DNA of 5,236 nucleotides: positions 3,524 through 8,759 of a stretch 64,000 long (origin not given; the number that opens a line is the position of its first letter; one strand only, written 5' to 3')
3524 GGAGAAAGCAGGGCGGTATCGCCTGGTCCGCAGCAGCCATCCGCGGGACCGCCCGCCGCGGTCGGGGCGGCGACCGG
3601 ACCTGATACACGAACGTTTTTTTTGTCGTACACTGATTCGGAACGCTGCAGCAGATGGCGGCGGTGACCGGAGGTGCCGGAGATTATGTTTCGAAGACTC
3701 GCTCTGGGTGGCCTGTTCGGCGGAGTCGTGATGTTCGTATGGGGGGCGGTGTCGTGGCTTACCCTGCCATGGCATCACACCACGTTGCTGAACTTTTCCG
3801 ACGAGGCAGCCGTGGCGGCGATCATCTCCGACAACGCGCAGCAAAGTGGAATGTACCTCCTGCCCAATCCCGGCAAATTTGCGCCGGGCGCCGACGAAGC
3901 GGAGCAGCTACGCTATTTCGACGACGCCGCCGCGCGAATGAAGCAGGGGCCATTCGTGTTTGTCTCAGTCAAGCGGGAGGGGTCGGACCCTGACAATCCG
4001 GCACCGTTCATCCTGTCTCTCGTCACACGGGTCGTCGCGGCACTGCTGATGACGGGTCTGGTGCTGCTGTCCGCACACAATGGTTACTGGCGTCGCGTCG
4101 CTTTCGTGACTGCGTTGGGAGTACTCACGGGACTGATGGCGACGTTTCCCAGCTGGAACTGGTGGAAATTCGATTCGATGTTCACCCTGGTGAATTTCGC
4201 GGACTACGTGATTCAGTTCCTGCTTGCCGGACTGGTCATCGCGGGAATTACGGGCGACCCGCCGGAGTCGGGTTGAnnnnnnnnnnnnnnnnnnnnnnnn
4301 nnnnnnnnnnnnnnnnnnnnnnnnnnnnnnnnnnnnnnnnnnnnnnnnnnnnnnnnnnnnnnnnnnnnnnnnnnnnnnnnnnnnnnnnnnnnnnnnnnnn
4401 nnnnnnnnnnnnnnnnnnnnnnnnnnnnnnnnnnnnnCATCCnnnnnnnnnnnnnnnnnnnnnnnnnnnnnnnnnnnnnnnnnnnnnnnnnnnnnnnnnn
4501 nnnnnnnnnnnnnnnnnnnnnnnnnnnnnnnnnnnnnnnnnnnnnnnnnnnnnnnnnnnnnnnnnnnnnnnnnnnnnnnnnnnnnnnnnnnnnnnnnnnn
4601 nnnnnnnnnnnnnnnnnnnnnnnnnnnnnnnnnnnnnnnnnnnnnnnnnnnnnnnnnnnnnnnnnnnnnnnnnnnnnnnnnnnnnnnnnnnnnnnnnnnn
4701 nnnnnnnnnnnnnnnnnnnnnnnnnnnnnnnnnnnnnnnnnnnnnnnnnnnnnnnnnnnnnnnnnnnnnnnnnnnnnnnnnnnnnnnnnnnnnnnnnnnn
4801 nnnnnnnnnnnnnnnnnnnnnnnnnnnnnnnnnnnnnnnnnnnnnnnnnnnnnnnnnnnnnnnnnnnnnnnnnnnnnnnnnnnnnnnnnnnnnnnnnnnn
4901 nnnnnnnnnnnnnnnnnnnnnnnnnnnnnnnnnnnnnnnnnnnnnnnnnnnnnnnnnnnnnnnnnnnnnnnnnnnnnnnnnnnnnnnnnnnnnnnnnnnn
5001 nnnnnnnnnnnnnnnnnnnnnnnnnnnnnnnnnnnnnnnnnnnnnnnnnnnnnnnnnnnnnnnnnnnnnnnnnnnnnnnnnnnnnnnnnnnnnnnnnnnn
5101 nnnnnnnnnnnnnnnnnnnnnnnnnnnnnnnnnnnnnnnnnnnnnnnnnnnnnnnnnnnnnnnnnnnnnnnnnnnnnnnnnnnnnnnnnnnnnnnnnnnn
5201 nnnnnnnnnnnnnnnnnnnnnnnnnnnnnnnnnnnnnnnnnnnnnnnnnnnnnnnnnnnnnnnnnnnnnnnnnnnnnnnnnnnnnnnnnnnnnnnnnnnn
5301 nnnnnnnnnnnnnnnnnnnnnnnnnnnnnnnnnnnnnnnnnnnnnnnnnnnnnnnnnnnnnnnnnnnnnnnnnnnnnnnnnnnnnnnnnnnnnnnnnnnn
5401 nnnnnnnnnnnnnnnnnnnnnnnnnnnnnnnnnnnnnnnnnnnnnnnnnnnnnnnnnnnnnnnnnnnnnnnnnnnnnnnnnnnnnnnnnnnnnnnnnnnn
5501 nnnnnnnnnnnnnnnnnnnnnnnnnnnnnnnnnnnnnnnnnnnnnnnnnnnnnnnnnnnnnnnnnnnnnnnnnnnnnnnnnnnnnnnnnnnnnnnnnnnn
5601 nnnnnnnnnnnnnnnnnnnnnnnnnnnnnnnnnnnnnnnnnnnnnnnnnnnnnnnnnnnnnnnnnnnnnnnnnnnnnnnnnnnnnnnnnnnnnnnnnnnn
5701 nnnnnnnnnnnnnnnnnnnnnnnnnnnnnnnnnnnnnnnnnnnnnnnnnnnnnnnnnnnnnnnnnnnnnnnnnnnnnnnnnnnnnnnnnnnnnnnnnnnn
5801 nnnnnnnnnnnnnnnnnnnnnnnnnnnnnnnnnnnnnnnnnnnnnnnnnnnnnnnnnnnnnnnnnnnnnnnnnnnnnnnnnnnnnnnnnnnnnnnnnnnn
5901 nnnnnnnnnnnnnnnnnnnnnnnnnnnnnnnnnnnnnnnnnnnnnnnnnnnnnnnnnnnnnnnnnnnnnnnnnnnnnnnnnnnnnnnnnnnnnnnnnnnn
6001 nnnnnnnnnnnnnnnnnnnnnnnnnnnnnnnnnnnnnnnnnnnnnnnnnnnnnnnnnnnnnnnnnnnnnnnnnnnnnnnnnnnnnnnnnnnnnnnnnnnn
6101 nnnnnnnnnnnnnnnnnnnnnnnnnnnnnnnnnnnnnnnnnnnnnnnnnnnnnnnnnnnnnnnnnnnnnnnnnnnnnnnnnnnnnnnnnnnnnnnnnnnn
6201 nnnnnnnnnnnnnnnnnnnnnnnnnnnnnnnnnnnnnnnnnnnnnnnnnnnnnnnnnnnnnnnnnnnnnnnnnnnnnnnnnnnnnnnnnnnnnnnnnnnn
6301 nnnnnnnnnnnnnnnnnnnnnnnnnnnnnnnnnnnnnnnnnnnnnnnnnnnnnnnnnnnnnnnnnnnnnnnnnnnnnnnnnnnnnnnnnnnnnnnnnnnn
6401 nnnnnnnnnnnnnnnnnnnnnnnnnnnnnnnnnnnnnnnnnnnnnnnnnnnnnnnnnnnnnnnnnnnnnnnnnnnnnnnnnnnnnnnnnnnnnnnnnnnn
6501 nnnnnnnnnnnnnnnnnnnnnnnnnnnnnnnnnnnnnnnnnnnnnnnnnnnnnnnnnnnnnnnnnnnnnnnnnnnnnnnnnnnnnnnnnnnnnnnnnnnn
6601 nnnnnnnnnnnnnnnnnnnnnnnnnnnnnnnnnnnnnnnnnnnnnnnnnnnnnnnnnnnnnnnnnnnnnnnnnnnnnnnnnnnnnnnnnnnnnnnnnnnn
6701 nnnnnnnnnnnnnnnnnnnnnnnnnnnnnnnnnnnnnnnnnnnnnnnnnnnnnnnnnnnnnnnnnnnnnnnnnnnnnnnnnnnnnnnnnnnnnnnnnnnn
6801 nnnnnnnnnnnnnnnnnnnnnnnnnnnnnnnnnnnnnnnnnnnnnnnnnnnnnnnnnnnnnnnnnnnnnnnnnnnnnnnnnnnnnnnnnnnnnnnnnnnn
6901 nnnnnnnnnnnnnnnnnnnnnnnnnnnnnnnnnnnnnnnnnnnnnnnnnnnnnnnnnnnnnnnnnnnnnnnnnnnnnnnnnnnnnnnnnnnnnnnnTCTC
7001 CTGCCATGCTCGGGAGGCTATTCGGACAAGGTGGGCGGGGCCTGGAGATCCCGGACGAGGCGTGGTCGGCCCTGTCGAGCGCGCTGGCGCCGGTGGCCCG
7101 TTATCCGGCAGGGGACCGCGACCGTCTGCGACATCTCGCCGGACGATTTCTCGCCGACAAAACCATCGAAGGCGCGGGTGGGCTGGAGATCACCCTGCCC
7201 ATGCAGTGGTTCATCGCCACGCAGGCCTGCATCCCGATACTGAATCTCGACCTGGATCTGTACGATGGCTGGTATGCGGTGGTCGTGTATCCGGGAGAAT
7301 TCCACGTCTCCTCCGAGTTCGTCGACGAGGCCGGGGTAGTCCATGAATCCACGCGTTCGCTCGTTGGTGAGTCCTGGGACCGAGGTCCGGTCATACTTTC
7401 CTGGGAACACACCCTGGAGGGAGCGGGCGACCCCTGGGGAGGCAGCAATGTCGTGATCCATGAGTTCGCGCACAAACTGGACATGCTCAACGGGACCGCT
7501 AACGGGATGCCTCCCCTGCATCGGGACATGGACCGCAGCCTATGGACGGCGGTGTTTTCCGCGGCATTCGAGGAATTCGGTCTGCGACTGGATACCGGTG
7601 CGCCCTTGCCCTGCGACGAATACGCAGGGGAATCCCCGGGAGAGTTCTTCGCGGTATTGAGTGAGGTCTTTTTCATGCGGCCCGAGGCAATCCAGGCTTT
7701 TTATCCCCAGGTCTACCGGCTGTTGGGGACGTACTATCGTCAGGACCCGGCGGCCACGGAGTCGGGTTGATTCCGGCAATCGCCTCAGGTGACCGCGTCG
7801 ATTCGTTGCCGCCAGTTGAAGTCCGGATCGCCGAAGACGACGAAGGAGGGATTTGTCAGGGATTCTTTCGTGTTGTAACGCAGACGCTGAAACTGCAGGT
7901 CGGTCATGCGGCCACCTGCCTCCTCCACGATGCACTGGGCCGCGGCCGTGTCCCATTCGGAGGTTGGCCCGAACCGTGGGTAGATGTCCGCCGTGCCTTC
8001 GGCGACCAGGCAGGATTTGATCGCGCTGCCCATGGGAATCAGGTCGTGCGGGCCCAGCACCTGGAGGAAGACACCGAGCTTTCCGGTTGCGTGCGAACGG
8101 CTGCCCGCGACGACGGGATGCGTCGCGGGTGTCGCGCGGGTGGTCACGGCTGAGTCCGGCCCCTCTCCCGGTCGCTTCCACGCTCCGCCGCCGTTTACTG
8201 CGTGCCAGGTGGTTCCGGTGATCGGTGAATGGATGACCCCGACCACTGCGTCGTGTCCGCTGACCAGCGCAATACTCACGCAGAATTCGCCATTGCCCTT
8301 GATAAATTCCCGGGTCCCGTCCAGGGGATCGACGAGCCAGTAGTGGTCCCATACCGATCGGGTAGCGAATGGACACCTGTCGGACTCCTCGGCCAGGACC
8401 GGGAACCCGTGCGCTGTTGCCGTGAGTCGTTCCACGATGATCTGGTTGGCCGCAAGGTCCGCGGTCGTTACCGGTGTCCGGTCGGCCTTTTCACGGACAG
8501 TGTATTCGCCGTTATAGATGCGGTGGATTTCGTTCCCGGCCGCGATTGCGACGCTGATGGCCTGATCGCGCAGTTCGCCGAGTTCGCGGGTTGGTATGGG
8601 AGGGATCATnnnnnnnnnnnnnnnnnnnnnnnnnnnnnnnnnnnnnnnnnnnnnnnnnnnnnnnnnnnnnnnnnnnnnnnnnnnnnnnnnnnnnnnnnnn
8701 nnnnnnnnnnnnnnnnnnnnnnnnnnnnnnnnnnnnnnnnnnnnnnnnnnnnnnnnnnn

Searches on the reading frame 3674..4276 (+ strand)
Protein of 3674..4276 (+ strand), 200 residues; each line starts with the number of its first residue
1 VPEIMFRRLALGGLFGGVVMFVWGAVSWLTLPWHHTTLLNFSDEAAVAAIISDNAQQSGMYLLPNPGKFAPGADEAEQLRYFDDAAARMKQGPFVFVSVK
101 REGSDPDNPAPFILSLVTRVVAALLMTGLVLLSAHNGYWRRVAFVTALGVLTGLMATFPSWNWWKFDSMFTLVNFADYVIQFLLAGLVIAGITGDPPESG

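Call 11: search_protein_families(library=pfam, proteins=[window:3674-4276:+], max_evalue=0.01)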
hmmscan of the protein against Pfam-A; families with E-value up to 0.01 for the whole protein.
window:3674-4276:+ (200 aa): 1 family
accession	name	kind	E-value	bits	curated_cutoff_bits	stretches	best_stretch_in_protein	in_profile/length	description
PF08570.15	DUF1761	-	0.00079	20.1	31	1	107-189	39-122/123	Protein of unknown function (DUF1761)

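Call 61: find_homologous_proteins(query=window:3674-4273:+, max_evalue=1e-10)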
Query window:3674-4273:+ (200 aa): 40 proteins with E <= 1e-10 among 1715 candidates.
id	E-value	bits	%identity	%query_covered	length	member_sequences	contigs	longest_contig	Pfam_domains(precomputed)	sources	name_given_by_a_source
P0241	8.6e-116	403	92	98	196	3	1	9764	-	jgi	-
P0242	6.5e-98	344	80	97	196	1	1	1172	-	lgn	-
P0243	4.6e-97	342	78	98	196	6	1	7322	-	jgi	jgi:hypothetical protein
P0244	5.7e-59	217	54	87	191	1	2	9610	-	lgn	-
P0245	1.6e-56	209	51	96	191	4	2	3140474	-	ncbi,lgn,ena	ncbi:MAG: hypothetical protein V3V50_03380 [Gammaproteobacteria bacterium]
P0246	7.2e-56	207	50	96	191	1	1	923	-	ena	-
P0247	2.6e-55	205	49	95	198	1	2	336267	PF08570.16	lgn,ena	-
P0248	6.2e-54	201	46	98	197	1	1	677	-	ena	-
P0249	1.8e-53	199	47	98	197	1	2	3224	-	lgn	-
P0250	2.8e-51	192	47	98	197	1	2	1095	-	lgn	-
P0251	8.1e-50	187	44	98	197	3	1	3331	-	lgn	-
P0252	1.7e-49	186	48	87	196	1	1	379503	-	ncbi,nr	ncbi:MAG: hypothetical protein EPO61_09960 [Nitrospirae bacterium]|nr:MAG: hypothetical protein EPO6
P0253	4.0e-49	185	44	92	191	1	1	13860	-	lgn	-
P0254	5.7e-48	181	45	98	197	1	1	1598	-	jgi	jgi:hypothetical protein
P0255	4.9e-46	175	45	87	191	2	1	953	-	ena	-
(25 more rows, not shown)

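Call 62: find_encoding_contigs(protein=P0241, flank=10000, max_places=3)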
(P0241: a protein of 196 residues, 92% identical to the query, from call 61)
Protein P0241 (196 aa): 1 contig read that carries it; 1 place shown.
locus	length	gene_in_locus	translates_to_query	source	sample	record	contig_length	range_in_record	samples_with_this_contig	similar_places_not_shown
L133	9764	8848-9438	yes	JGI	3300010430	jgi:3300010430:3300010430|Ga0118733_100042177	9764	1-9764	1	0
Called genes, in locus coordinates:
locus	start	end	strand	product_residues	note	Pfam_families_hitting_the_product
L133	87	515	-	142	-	PF03724:META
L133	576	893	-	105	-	-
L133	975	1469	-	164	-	-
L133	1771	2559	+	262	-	PF04228:Zn_peptidase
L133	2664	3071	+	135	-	PF14229:DUF4332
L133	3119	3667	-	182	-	PF03167:UDG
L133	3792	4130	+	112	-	PF00856:SET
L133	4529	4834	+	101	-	PF13499:EF-hand_7 (faint), PF00036:EF-hand_1 (faint), PF13405:EF-hand_6 (faint), PF13202:EF-hand_5 (faint)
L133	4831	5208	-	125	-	-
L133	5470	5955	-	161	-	-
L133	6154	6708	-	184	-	PF07638:Sigma70_ECF, PF04542:Sigma70_r2, PF08281:Sigma70_r4_2, PF04545:Sigma70_r4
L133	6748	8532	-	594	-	PF12450:vWF_A, PF00092:VWA, PF13519:VWA_2, PF13768:VWA_3, PF12034:YfbK_C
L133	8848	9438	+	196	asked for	-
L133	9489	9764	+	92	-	?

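Call 63: find_encoding_contigs(protein=P0243, flank=10000, max_places=3)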
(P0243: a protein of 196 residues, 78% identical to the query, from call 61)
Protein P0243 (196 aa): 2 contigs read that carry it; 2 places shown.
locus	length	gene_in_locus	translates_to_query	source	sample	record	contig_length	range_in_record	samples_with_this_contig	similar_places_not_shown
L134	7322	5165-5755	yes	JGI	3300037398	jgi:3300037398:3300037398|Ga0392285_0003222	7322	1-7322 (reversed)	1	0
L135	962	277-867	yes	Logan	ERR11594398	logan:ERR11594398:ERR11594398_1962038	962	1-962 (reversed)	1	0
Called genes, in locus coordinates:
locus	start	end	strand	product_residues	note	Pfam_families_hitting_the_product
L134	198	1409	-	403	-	PF00817:IMS, PF11798:IMS_HHH (weak), PF21999:IMS_HHH_1, PF11799:IMS_C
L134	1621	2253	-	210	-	-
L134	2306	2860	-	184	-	PF07638:Sigma70_ECF (weak), PF04542:Sigma70_r2, PF08281:Sigma70_r4_2, PF04545:Sigma70_r4 (weak)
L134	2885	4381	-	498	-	PF12450:vWF_A, PF00092:VWA, PF13519:VWA_2, PF13768:VWA_3, PF12034:YfbK_C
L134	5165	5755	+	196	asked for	-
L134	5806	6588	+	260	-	PF14451:Ub-Mut7C, PF01927:Mut7-C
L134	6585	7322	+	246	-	?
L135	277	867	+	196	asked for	-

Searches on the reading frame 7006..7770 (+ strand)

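Call 12: search_protein_families(library=pfam, proteins=[window:7006-7770:+], max_evalue=0.01)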
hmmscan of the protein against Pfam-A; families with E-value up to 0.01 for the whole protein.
window:7006-7770:+ (254 aa): 1 family
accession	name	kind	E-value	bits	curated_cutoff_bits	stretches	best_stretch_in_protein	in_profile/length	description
PF06167.18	Peptidase_M90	-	4e-80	269.4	26.2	1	14-245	14-243/243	Glucose-regulated metallo-peptidase M90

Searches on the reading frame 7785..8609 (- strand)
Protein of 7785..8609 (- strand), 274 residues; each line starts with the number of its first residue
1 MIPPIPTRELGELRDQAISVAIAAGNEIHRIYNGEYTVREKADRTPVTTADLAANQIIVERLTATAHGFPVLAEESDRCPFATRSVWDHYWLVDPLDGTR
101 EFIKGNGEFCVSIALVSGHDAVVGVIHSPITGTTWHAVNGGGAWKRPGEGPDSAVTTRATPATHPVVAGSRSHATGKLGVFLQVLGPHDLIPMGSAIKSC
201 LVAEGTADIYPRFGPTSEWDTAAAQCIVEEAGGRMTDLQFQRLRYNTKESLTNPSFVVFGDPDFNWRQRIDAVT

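Call 12: search_protein_families(library=pfam, proteins=[window:7785-8609:-], max_evalue=0.01)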
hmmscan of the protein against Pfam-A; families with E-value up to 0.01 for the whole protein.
window:7785-8609:- (274 aa): 1 family
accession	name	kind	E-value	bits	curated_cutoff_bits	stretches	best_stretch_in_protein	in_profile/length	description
PF00459.30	Inositol_P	-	1.7e-49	169.2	27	1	12-250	4-250/271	Inositol monophosphatase family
